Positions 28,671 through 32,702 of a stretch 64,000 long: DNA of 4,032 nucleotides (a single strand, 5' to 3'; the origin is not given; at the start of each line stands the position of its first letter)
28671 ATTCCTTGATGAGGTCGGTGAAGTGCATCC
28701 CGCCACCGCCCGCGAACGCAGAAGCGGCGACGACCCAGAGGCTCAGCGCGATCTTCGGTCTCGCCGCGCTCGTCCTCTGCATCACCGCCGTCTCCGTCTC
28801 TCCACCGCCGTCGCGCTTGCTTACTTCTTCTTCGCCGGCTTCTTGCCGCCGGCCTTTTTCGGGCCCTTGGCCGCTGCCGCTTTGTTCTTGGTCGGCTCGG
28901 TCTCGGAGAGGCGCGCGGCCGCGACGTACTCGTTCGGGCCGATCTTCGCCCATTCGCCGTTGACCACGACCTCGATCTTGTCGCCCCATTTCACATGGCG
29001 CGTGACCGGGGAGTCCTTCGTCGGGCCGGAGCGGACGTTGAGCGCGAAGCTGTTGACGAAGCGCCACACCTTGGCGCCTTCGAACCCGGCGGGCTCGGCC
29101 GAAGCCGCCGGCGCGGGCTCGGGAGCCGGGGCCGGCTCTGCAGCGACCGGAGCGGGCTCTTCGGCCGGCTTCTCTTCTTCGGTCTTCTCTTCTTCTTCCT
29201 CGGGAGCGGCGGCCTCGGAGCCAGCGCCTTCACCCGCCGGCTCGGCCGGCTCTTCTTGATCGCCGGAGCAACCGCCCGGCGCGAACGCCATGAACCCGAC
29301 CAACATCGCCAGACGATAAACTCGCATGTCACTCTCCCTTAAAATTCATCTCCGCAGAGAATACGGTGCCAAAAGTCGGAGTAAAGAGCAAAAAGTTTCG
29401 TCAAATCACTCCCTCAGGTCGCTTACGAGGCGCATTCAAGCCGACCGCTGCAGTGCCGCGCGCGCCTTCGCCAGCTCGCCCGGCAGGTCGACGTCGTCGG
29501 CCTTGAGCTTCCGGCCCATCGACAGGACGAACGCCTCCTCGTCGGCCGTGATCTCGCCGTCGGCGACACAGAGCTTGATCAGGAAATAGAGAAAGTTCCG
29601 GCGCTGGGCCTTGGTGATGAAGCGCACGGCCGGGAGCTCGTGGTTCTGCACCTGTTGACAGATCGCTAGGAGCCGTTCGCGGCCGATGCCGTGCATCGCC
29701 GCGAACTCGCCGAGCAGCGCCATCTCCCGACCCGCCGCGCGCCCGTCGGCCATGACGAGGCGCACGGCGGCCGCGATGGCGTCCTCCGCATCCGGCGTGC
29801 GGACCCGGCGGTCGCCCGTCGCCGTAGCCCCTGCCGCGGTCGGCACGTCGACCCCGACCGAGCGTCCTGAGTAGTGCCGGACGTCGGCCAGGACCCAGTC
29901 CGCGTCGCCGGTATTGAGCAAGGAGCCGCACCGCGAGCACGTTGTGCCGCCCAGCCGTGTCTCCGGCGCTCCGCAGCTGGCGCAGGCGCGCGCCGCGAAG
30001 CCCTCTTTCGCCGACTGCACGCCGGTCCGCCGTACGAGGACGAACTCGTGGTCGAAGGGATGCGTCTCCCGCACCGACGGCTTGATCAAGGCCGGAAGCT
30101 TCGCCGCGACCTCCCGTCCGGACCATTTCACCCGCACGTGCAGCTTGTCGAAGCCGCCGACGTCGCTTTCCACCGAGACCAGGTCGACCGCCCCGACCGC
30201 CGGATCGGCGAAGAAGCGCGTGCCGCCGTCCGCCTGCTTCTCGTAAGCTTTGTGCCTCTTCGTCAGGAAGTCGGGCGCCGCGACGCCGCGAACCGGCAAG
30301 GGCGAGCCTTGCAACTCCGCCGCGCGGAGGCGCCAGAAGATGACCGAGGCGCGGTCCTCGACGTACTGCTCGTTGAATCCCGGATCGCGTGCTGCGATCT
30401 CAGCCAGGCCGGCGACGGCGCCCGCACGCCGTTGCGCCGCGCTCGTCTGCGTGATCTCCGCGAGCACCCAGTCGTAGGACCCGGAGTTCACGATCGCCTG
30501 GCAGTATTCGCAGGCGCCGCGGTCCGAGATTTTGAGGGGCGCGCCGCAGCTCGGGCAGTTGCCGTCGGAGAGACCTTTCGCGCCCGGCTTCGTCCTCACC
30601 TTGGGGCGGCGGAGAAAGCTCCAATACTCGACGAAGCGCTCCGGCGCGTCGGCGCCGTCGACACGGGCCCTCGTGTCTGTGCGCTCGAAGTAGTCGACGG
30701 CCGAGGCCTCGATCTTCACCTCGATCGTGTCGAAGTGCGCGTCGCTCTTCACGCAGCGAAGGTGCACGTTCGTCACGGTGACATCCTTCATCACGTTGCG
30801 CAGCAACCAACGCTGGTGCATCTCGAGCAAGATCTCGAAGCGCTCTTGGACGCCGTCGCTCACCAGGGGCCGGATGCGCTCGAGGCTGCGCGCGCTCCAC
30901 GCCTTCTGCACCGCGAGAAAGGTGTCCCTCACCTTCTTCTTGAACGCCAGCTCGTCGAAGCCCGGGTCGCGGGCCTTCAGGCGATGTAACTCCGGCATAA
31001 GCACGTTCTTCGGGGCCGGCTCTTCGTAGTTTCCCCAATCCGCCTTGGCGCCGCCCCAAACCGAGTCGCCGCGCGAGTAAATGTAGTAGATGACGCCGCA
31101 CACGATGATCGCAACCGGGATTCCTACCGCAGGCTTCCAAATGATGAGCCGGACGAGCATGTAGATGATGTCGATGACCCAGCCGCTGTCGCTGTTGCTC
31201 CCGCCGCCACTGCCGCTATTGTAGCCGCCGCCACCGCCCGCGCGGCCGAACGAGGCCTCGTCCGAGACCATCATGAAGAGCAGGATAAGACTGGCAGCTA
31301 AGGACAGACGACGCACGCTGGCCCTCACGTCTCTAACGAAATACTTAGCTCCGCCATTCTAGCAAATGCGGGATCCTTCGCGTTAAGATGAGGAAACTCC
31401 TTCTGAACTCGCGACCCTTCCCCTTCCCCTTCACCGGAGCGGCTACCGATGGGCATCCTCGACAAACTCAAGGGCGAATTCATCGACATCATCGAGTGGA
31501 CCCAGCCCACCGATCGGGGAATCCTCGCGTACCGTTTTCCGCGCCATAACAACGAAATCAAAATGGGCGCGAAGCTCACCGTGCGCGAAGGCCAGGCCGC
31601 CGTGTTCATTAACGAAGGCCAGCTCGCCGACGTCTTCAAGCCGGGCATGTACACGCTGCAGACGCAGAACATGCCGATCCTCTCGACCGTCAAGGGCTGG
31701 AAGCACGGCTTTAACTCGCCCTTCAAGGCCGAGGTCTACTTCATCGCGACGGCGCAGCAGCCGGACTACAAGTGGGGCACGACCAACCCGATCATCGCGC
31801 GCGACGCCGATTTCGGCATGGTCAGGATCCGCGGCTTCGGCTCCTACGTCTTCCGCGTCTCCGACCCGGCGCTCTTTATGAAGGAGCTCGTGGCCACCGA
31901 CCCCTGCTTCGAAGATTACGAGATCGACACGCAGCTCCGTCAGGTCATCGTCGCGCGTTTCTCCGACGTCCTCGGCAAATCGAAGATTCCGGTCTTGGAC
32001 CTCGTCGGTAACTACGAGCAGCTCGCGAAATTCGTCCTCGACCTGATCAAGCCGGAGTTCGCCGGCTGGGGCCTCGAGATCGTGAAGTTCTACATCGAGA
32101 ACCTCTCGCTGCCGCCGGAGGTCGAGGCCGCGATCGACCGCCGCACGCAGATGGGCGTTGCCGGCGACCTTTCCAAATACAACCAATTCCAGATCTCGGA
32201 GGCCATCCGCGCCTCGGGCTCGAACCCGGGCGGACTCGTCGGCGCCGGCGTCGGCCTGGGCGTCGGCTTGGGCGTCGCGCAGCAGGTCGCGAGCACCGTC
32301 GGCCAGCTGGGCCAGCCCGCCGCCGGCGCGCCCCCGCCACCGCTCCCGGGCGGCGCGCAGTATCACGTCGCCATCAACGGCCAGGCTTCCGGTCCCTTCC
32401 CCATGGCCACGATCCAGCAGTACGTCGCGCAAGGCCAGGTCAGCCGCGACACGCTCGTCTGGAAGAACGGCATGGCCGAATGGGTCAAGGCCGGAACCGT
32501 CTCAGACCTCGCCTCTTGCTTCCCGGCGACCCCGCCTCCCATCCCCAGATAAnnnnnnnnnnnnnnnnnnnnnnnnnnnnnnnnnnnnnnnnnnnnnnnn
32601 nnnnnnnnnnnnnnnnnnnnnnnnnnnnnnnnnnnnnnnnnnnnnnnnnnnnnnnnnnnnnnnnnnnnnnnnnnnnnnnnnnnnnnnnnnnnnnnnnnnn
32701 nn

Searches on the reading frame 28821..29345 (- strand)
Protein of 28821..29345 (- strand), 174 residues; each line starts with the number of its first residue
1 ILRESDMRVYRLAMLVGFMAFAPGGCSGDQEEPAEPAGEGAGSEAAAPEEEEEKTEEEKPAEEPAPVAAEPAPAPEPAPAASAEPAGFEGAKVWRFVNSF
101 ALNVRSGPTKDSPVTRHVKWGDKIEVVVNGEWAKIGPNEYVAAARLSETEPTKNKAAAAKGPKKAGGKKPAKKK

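Call 53: search_protein_families(library=pfam, proteins=[window:28821-29345:-], max_evalue=0.0001)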
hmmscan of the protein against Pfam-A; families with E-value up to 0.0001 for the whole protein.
window:28821-29345:- (174 aa): 1 family
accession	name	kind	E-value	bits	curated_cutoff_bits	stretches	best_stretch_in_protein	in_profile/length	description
PF08239.17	SH3_3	-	1e-05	26.1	27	1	101-146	2-53/54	Bacterial SH3 domain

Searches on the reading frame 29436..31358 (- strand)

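Call 53: search_protein_families(library=pfam, proteins=[window:29436-31358:-], max_evalue=0.0001)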
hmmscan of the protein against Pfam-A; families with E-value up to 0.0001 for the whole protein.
window:29436-31358:- (640 aa): 2 families
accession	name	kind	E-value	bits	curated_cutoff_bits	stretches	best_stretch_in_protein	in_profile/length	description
PF04280.21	Tim44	-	2.7e-22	79.9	29.6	1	124-255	5-136/147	Tim44-like domain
PF05099.18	TerB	-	8.2e-06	26.5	24.4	0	582-624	70-112/118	Tellurite resistance protein TerB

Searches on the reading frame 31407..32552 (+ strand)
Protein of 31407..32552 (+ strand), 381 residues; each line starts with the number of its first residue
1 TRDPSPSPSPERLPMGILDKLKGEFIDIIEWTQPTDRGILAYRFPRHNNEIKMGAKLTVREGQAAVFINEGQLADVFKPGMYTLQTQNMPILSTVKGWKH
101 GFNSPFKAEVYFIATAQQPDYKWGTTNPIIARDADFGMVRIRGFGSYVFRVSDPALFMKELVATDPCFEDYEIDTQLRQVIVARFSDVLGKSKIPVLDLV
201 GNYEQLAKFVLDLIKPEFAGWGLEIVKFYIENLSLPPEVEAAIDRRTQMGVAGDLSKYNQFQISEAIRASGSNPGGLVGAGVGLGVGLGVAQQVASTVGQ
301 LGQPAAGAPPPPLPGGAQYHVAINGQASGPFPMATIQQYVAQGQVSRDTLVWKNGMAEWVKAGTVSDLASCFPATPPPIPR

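Call 53: search_protein_families(library=pfam, proteins=[window:31407-32552:+], max_evalue=0.0001)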
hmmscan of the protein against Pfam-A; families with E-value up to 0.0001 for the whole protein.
window:31407-32552:+ (381 aa): 3 families
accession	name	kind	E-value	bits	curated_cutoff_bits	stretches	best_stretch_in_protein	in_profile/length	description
PF13421.11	Band_7_1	-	1.6e-94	315.9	24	1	42-251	2-211/211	SPFH domain-Band 7 family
PF01145.31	Band_7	-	1.6e-18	67.8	23.6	1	58-250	2-162/176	SPFH domain / Band 7 family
PF14237.11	GYF_2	-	9.6e-18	64.1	25.8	1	319-368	1-50/50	GYF domain 2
